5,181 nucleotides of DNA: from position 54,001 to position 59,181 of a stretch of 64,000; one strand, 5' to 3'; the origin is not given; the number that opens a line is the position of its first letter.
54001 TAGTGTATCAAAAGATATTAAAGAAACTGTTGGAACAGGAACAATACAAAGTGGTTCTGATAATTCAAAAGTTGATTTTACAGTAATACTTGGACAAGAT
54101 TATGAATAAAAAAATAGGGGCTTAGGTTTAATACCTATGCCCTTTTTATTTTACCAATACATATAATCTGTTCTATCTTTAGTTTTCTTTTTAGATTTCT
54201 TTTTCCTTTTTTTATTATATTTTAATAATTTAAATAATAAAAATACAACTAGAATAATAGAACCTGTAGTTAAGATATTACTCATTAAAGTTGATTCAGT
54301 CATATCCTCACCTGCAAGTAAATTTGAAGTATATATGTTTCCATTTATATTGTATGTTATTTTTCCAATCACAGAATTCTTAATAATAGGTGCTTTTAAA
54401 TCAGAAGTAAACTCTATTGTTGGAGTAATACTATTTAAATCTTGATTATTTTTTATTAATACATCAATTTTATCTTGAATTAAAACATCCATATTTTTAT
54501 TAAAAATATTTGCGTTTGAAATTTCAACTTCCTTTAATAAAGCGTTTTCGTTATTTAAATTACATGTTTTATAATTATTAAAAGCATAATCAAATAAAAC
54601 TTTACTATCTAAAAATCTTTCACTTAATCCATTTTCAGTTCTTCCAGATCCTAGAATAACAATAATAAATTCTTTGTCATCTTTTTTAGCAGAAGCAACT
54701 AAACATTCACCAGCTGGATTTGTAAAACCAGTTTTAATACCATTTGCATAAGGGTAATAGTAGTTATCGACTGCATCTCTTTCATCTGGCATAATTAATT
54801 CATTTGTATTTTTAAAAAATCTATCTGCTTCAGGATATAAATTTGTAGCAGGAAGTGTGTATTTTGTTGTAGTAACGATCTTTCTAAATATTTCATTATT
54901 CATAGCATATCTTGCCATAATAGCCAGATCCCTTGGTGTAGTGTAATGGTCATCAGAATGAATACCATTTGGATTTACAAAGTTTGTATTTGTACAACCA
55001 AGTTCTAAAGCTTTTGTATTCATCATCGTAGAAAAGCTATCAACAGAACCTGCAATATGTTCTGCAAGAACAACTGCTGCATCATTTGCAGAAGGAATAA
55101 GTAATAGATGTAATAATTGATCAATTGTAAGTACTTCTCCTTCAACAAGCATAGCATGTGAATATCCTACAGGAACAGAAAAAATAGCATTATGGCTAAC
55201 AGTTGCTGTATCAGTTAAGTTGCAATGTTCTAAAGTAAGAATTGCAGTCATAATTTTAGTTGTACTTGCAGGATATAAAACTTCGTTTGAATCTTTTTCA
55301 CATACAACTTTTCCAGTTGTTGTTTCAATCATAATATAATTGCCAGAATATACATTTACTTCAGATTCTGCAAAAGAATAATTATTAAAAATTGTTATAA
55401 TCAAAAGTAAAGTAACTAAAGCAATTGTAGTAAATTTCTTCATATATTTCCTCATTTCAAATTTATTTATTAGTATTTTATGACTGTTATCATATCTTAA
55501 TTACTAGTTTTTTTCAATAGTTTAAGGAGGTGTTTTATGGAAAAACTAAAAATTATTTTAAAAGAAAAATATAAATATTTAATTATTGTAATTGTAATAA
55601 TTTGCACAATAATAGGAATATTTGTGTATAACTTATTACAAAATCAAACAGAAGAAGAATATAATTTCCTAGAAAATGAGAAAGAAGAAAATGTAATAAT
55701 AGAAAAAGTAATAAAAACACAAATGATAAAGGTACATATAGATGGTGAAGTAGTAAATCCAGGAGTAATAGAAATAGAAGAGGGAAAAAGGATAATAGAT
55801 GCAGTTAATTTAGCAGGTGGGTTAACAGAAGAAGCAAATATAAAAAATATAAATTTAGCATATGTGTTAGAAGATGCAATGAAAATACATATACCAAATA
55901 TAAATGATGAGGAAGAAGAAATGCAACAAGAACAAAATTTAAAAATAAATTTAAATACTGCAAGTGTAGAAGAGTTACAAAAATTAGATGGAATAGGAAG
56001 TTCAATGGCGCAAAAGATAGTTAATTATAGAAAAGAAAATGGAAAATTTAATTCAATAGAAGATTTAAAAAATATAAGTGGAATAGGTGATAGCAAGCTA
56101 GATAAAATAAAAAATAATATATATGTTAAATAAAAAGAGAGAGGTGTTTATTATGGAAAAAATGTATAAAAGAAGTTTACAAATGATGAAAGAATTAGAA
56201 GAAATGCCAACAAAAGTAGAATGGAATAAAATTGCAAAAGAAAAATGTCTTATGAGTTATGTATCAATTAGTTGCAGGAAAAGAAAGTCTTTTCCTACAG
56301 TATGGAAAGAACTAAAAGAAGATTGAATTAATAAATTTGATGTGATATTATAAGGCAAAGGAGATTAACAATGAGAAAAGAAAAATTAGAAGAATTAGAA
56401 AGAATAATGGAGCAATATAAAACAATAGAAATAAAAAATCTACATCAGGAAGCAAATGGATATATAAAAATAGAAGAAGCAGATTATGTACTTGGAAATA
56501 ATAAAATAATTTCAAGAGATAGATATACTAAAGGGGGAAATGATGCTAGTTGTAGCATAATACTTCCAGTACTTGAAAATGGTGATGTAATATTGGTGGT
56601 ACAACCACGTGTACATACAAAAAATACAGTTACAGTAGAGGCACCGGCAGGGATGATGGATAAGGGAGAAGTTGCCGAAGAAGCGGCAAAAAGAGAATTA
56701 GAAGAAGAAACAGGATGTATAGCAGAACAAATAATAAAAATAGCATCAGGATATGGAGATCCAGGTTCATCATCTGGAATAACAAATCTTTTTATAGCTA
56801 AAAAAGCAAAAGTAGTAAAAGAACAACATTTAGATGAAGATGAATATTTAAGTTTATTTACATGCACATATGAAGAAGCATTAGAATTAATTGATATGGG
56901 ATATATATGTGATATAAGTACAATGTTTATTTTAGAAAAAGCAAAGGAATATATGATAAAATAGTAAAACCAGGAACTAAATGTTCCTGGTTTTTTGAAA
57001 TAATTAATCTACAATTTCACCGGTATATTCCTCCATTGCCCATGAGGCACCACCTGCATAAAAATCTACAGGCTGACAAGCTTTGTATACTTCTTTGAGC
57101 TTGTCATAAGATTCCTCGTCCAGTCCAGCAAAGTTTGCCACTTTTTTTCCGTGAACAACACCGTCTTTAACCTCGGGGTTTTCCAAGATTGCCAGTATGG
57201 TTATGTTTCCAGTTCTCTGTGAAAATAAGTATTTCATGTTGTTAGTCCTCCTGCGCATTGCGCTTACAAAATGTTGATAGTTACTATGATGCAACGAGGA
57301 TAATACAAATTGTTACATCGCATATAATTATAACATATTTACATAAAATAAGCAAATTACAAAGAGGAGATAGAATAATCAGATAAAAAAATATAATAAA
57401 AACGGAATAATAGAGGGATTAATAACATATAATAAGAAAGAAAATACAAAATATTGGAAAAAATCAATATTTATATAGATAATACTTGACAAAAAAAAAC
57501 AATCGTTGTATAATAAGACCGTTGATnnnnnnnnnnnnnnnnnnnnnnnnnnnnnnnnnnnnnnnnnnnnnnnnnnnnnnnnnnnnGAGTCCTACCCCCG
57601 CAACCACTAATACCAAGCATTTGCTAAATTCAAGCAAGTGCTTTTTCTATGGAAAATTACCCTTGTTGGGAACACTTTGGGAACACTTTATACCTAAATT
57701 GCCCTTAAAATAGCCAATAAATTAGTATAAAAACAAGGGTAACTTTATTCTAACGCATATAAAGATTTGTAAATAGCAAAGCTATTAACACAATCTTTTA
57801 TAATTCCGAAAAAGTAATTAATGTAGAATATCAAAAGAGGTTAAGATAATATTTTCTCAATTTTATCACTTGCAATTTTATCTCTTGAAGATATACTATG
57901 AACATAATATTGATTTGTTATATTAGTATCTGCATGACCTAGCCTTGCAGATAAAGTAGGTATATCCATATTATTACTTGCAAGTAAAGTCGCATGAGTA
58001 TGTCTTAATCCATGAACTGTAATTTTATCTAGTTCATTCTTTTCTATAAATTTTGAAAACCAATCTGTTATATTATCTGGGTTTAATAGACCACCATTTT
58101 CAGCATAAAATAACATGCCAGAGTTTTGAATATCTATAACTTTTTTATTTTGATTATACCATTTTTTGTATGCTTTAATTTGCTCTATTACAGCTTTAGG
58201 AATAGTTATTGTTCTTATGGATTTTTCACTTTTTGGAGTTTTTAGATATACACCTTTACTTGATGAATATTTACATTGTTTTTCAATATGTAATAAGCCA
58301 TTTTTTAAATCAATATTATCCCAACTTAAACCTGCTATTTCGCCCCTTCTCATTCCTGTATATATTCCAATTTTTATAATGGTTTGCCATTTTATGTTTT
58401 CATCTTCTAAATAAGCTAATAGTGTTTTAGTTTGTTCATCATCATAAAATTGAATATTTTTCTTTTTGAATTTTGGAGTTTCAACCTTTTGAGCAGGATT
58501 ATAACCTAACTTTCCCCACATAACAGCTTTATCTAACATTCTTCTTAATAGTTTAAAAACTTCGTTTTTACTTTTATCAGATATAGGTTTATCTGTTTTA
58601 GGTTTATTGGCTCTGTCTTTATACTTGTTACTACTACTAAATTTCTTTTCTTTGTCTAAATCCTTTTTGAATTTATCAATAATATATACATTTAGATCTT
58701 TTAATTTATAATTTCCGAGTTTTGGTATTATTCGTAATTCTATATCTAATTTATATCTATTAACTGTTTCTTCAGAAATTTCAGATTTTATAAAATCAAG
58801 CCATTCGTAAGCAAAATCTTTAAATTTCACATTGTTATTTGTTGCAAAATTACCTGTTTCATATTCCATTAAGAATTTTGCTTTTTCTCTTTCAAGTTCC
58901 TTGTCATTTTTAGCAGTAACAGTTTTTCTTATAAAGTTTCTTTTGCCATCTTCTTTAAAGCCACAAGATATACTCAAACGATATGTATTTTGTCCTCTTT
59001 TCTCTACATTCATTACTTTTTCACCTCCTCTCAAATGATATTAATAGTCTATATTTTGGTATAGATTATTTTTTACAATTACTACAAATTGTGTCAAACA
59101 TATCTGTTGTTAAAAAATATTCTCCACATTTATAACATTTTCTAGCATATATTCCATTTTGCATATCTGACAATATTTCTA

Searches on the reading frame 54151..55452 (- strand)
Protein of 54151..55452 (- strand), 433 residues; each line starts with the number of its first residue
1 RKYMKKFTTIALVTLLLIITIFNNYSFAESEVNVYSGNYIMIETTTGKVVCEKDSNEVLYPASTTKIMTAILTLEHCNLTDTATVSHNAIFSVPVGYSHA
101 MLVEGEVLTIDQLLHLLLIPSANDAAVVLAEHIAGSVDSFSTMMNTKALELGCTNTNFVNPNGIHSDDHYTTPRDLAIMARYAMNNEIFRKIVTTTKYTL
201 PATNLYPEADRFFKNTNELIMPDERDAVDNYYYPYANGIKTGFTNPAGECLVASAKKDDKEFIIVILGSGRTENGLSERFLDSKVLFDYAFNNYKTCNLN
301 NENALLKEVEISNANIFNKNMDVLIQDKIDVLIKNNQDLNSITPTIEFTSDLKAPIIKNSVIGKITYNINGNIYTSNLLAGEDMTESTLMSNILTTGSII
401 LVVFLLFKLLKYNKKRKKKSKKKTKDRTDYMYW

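Call 73: search_protein_families(library=pfam, proteins=[window:54151-55452:-], max_evalue=0.001)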
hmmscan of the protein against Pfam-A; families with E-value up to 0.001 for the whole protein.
window:54151-55452:- (433 aa): 3 families
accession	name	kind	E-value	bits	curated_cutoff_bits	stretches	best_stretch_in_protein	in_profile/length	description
PF00768.25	Peptidase_S11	-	2.1e-55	188.3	27.6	1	28-269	4-237/239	D-alanyl-D-alanine carboxypeptidase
PF07943.18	PBP5_C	-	5.1e-07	30.2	21.2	1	314-385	16-90/91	Penicillin-binding protein 5, C-terminal domain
PF13354.11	Beta-lactamase2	-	0.0001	22.1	22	1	45-179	8-142/214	Beta-lactamase enzyme family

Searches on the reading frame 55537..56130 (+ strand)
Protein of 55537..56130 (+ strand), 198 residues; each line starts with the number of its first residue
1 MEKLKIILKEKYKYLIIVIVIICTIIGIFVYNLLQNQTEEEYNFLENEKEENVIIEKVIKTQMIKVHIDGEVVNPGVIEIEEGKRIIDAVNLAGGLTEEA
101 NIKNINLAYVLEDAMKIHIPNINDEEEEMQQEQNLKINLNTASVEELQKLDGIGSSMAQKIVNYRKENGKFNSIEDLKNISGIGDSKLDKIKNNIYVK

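Call 73: search_protein_families(library=pfam, proteins=[window:55537-56130:+], max_evalue=0.001)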
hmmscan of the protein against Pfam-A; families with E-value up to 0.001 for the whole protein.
window:55537-56130:+ (198 aa): 10 families
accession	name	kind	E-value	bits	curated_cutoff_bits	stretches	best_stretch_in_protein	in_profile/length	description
PF12836.13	HHH_3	-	3.3e-24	85.2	27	1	135-195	4-64/65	Helix-hairpin-helix motif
PF00633.29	HHH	-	6e-14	51.5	24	1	138-164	4-30/30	Helix-hairpin-helix motif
PF10531.15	SLBB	-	1.2e-11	44.7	27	1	65-110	1-46/55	SLBB domain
PF22461.2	SLBB_2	-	2.3e-08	34.5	27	1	65-112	2-50/79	SLBB domain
PF03934.19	T2SSK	-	1.5e-06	28.9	24.2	1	137-192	1-57/63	Type II secretion system (T2SS), protein K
PF12826.13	HHH_2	-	3.5e-06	27.5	27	1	138-168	28-58/64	Helix-hairpin-helix motif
PF06514.17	PsbU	-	7e-06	26.4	24.5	1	125-194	3-68/93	Photosystem II 12 kDa extrinsic protein (PsbU)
PF14520.12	HHH_5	-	5.4e-05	24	27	0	141-163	31-53/57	Helix-hairpin-helix domain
PF14716.13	HHH_8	-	5.5e-05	23.9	30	0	142-164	45-67/73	Helix-hairpin-helix domain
PF14579.12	HHH_6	-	0.00011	22.7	25.6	1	117-179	4-59/90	Helix-hairpin-helix motif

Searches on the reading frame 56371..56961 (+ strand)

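Call 73: search_protein_families(library=pfam, proteins=[window:56371-56961:+], max_evalue=0.001)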
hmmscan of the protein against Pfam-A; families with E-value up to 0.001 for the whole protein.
window:56371-56961:+ (197 aa): 1 family
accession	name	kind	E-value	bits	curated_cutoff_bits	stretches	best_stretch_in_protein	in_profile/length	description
PF00293.34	NUDIX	-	2.6e-12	47.3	21.1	1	67-170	10-118/134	NUDIX domain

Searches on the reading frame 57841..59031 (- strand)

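Call 73: search_protein_families(library=pfam, proteins=[window:57841-59031:-], max_evalue=0.001)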
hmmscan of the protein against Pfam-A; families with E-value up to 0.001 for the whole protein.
window:57841-59031:- (396 aa): 3 families
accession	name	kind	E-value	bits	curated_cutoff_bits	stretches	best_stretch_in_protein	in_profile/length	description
PF00589.27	Phage_integrase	-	1e-27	97.5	27.1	1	197-379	4-168/172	Phage integrase family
PF14659.12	Phage_int_SAM_3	-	4.1e-11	43.4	22.6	1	70-124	2-56/58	Phage integrase, N-terminal SAM-like domain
PF16795.10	Phage_integr_3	-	0.00082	19.7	27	0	334-386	104-154/161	Archaeal phage integrase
